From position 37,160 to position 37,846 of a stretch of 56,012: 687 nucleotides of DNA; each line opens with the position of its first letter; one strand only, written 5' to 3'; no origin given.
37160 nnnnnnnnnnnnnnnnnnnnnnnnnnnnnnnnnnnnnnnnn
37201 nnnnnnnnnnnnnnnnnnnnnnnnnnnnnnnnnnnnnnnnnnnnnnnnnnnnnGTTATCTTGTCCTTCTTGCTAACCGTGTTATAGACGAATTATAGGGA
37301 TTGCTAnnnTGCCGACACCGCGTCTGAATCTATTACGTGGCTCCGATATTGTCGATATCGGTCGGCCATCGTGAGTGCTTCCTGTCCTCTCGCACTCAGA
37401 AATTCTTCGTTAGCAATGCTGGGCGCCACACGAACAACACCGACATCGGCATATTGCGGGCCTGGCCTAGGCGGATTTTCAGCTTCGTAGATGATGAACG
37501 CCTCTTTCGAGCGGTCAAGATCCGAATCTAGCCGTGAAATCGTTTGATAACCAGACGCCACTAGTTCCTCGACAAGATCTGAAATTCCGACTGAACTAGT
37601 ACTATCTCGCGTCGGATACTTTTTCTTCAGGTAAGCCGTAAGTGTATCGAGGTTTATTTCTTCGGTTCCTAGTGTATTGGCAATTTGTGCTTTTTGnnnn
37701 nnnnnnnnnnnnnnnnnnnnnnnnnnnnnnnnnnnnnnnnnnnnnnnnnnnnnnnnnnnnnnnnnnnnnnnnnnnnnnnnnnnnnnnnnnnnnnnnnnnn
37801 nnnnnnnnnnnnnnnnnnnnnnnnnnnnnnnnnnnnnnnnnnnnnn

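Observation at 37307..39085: AT-rich RelA/SpoT-type alarmone synthetase (toxSAS/CapRel-like architecture?) inserted inside the hisZG-DCB operon next to a Zn-PLC-fold gene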

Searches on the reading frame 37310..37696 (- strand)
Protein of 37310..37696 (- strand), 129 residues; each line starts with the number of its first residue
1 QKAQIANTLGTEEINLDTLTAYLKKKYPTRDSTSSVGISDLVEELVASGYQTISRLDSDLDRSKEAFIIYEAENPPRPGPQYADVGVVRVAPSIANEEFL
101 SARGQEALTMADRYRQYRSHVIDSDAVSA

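Call 51: search_protein_families(library=pfam, proteins=[window:37310-37696:-], max_evalue=1)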
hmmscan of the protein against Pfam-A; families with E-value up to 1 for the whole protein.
seq(129 aa): 0 families

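Call 53: predict_structure(alignment_id=A2)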
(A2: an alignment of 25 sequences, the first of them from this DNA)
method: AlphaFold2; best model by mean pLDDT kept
length: 129 residues; sequences in the alignment: 25
mean_pLDDT: 90.8   pTM: 0.83
mean pLDDT of the five models: 90.8, 90.4, 89.5, 89.5, 89.1
residues with pLDDT >= 90: 105; 70-90: 11; 50-70: 10; < 50: 3
segments of 3 or more residues with pLDDT < 50: 1-3
pLDDT, mean of each block of 10 residues (from residue 1): 60 96 96 95 96 96 97 94 97 95 90 95 70
secondary structure, 60 per line:
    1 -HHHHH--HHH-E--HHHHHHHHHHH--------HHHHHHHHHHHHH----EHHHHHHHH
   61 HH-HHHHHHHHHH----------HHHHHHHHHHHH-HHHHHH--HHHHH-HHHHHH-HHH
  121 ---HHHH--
elements in order: H2-6 H16-26 H35-47 H53-62 H64-73 H84-95 H97-102 H105-109 H111-116 H124-127

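Call 56: fold_search(model_id=the predicted structure, library=pdb)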
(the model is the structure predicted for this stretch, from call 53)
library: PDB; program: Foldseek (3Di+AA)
matches with E <= 10: 155; with E <= 0.001: 0
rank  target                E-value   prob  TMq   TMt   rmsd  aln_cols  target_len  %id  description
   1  6u1y_B                7.2e-01  0.54  0.32  0.19   4.5        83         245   12  bcs1 AAA domain (released 2020-02-05)
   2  6u1y_G                1.2e+00  0.38  0.32  0.19   4.5        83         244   12  bcs1 AAA domain (released 2020-02-05)
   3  6u1y_A                1.3e+00  0.38  0.32  0.19   4.5        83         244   12  bcs1 AAA domain (released 2020-02-05)
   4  6u1y_E                1.5e+00  0.35  0.33  0.19   4.5        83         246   12  bcs1 AAA domain (released 2020-02-05)
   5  5wc1                  1.7e+00  0.09  0.28  0.17  14.1       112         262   12  katanin AAA ATPase domain (released 2017-08-09)
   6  3thg                  2.1e+00  0.08  0.24  0.30   9.9       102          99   16  Crystal structure of the creosote Rubisco activase C-domain (released 2011-08-31)
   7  6p11                  2.2e+00  0.12  0.33  0.18  12.8       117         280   10  Structure of spastin AAA domain (T692A mutant) in complex with JNJ-7706621 inhibitor (released 2019-07-24)
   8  9mpr_C                2.2e+00  0.08  0.28  0.09  16.3       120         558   14  Cryo-EM structure of three VCPIP1 VCPIDs bound to VCP (released 2025-10-15)
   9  7wd3_C                2.3e+00  0.35  0.39  0.09   4.6        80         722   16  Cryo-EM structure of Drg1 hexamer treated with ATP and benzo-diazaborine (released 2022-12-14)
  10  8tp1_A                2.4e+00  0.25  0.32  0.12   4.2        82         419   15  ATP-2 state of Bcs1 (C7 symmetrized) (released 2024-06-05)
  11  8jrt_F                2.4e+00  0.15  0.34  0.14   5.5        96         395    9  Cryo-EM structure of human 26S proteasomal RP subcomplex (Ea state) bound to K11/K48-branched ubiquitin (Ub) chain com (released 2024-12-18)
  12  4l15                  2.4e+00  0.13  0.34  0.18  14.1       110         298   11  Crystal structure of FIGL-1 AAA domain (released 2013-09-04)
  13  9mpr_E                2.4e+00  0.06  0.23  0.08  17.1       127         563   14  Cryo-EM structure of three VCPIP1 VCPIDs bound to VCP (released 2025-10-15)
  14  6wjd_A                2.6e+00  0.16  0.37  0.15   9.6       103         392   14  SA-like state of human 26S Proteasome with non-cleavable M1-linked hexaubiquitin and E3 ubiquitin ligase E6AP/UBE3A (released 2020-08-05)
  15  7ln6_F                2.6e+00  0.03  0.17  0.05  16.4       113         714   14  Cryo-EM structure of human p97 in complex with Npl4/Ufd1 and polyubiquitinated Ub-Eos (CHAPSO, Class 2, Open State) (released 2021-09-15)
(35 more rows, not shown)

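Call 72: search_protein_families(library=phrogs, proteins=[window:37310-37696:-], max_evalue=0.01)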
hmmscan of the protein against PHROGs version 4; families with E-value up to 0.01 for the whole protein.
seq(129 aa): 0 families

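Call 73: search_protein_families(library=pfam, alignment_id=A2, max_evalue=1)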
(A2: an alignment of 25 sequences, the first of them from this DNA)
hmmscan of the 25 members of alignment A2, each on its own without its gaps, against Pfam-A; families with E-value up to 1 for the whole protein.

A. member 1, seq(129 aa): 0 families

B. families by the number of members that match (of 25 scanned): 33 families (the first 25 are shown)
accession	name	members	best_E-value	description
PF04763.17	DUF562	4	0.054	Protein of unknown function (DUF562)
PF16725.10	Nucleolin_bd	3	0.0013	Nucleolin binding domain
PF13797.11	Post_transc_reg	2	0.0034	Post-transcriptional regulator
PF00439.30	Bromodomain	2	0.051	Bromodomain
PF16087.11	DUF4817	1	0.00066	Helix-turn-helix domain (DUF4817)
PF07900.17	DUF1670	1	0.0094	Protein of unknown function (DUF1670)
PF15299.11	ALS2CR8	1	0.011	Amyotrophic lateral sclerosis 2 chromosomal region candidate gene 8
PF04852.17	ALOG_dom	1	0.012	ALOG domain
PF16712.10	SCAB_CC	1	0.016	Coiled-coil regions of plant-specific actin-binding protein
PF19603.4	DUF6108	1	0.021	Family of unknown function (DUF6108)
PF12652.12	CotJB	1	0.022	CotJB protein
PF22210.2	VP17_central_barrel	1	0.031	Large MCP VP17 central beta-barrel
PF20459.4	DUF6712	1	0.034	Family of unknown function (DUF6712)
PF18381.7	YcaO_C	1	0.034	YcaO cyclodehydratase C-terminal domain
PF18709.6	DLP_helical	1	0.046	Dynamin-like helical domain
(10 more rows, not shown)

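Call 89: search_protein_representatives(alignment_id=A2)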
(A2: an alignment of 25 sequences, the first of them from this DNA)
Query: 25 sequences, 122 profile positions. Proteins with E-value up to 0.001 (for the whole library): 566; up to 1e-10: 316; up to 1e-30: 9. The best 150 are listed.
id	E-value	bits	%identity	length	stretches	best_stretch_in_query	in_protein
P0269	7.9e-46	171.4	-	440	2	3-101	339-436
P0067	1.5e-38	147.9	-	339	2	1-122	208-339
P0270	4.1e-36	140.0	-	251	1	6-121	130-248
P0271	1.3e-34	135.2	-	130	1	2-119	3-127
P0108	7.1e-34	132.8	-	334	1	2-121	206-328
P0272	3.7e-33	130.5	-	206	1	2-122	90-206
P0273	4.0e-33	130.4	-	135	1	3-121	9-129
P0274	7.9e-32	126.2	-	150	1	2-120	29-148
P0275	1.1e-31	125.7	-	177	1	6-121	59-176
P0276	1.3e-29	119.0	-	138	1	8-120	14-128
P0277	3.4e-29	117.7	-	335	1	5-121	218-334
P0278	5.1e-29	117.1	-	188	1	5-121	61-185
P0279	6.6e-29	116.7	-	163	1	9-121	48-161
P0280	1.6e-28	115.5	-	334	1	4-121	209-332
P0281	1.8e-28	115.3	-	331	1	3-121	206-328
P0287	4.3e-27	110.9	-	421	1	2-117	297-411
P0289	6.7e-27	110.3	-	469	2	15-98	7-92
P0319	1.2e-22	96.5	-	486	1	10-102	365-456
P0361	1.8e-20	89.5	-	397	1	13-121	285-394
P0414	2.7e-17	79.3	-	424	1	9-106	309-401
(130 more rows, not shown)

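Call 90: search_protein_families(library=pfam, proteins=[P0269, P0287, P0289, P0319, P0414, P0361, P0271, P0273, P0276, P0274], max_evalue=0.001)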
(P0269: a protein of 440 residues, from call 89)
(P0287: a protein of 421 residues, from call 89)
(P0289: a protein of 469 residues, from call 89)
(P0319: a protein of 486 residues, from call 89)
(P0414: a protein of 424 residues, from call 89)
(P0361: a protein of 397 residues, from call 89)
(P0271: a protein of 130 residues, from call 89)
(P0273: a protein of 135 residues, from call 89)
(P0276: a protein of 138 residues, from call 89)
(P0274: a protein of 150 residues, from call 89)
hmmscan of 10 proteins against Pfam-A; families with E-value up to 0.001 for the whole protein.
P0269 (440 aa): 2 families
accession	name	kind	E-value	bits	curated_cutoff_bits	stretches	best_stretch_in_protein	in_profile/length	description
PF04607.23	RelA_SpoT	-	7.7e-23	81.4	27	1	42-162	1-111/113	Region found in RelA / SpoT proteins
PF14842.11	FliG_N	-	3.9e-05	24.6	25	0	367-408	25-66/104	FliG N-terminal domain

P0287 (421 aa): 1 family
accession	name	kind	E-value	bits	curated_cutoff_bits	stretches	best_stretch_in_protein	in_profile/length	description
PF04607.23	RelA_SpoT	-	1.5e-19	70.8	27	1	137-255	2-110/113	Region found in RelA / SpoT proteins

P0289 (469 aa): 8 families
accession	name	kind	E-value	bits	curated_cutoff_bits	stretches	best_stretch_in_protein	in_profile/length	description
PF07719.23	TPR_2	-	1.3e-15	56.6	27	0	425-451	3-29/34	Tetratricopeptide repeat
PF13432.12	TPR_16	-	5.2e-13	49.6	32.7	2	363-419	1-59/65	Tetratricopeptide repeat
PF00515.34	TPR_1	-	1e-11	44.5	27.8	0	297-321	3-27/34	Tetratricopeptide repeat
PF13181.12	TPR_8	-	3.9e-10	39.5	25.7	0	427-449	5-27/34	Tetratricopeptide repeat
PF13428.12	TPR_14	-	6.7e-08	32.9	23.5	0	425-464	3-41/44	Tetratricopeptide repeat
PF13424.12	TPR_12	-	7.7e-06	26.5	30.1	0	289-321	39-71/77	Tetratricopeptide repeat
PF14559.12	TPR_19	-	3e-05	24.7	25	1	404-452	4-54/68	Tetratricopeptide repeat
PF13431.12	TPR_17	-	5.7e-05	23.5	24.4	0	294-313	12-31/34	Tetratricopeptide repeat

P0319 (486 aa): 0 families

P0414 (424 aa): 1 family
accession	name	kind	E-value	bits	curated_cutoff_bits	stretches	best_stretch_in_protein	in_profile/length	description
PF10137.14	CAP12-PCTIR_TIR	-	8.9e-26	90.7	24.7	1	39-169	2-118/119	CAP12/Pycsar effector protein, TIR domain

P0361 (397 aa): 1 family
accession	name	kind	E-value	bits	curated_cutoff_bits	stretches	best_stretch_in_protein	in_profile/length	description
PF10137.14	CAP12-PCTIR_TIR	-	3.8e-25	88.6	24.7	1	107-238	2-119/119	CAP12/Pycsar effector protein, TIR domain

P0271 (130 aa): 0 families

P0273 (135 aa): 0 families

P0276 (138 aa): 0 families

P0274 (150 aa): 0 families

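Call 93: search_protein_families(library=pfam, alignment_id=A4, max_evalue=0.0001)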
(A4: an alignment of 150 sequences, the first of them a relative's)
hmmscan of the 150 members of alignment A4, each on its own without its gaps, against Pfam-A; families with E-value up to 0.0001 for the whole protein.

A. member 1, P0269 (440 aa): 2 families
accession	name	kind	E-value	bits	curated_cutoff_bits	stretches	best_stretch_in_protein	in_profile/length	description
PF04607.23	RelA_SpoT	-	7.7e-23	81.4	27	1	42-162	1-111/113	Region found in RelA / SpoT proteins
PF14842.11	FliG_N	-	3.9e-05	24.6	25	0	367-408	25-66/104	FliG N-terminal domain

B. families by the number of members that match (of 150 scanned): 11 families
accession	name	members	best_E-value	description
PF04607.23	RelA_SpoT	85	1e-26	Region found in RelA / SpoT proteins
PF10137.14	CAP12-PCTIR_TIR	2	8.9e-26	CAP12/Pycsar effector protein, TIR domain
PF07719.23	TPR_2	1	1.3e-15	Tetratricopeptide repeat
PF13432.12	TPR_16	1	5.2e-13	Tetratricopeptide repeat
PF00515.34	TPR_1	1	1e-11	Tetratricopeptide repeat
PF13181.12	TPR_8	1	3.9e-10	Tetratricopeptide repeat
PF13428.12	TPR_14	1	6.7e-08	Tetratricopeptide repeat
PF13424.12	TPR_12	1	7.7e-06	Tetratricopeptide repeat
PF14559.12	TPR_19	1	3e-05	Tetratricopeptide repeat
PF14842.11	FliG_N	1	3.9e-05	FliG N-terminal domain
PF13431.12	TPR_17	1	5.7e-05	Tetratricopeptide repeat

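Call 94: search_protein_families(library=padloc, proteins=[P0414, P0361, P0319, P0287, P0289, P0269], max_evalue=0.001)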
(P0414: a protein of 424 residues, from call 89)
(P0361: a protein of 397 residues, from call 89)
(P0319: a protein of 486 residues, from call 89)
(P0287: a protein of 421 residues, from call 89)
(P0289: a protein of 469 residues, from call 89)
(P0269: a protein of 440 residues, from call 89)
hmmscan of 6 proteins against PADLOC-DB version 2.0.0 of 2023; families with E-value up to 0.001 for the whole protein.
P0414 (424 aa): 5 families
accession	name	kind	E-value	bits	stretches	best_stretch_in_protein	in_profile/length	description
PDLC05005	PDC-S35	-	5.8e-21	73.4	1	27-191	109-259/264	-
PDLC05003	PDC-S35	-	9.8e-17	59.3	1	5-190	57-236/245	-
PDLC05007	PDC-S35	-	3.2e-15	54.5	1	5-191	103-274/278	-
PDLC05004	PDC-S35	-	4.4e-15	54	1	19-191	102-261/265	-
PDLC05006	PDC-S35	-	2.4e-12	44.7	1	13-191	58-228/231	-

P0361 (397 aa): 7 families
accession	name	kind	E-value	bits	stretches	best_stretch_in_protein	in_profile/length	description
PDLC05005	PDC-S35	-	9.2e-20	69.5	1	95-259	109-259/264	-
PDLC05003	PDC-S35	-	1.5e-17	62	1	79-258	64-236/245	-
PDLC05007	PDC-S35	-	7.2e-14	50.1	1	80-259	107-274/278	-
PDLC05006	PDC-S35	-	9.8e-14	49.3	1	95-260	73-229/231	-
PDLC05004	PDC-S35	-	7.1e-12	43.5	1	98-259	113-261/265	-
PDLC02371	PycTIR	-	5.1e-05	20.8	1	99-252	147-273/288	-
PDLC00729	Effector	-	0.0003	18.3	1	182-246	66-130/310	TIR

P0319 (486 aa): 0 families

P0287 (421 aa): 1 family
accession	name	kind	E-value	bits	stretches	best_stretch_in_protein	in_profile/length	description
PDLC04999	PDC-S33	-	1.3e-13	49.1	1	118-246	53-176/349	-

P0289 (469 aa): 0 families

P0269 (440 aa): 1 family
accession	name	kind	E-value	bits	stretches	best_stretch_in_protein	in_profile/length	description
PDLC04999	PDC-S33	-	1.5e-15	55.5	1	25-169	54-193/349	-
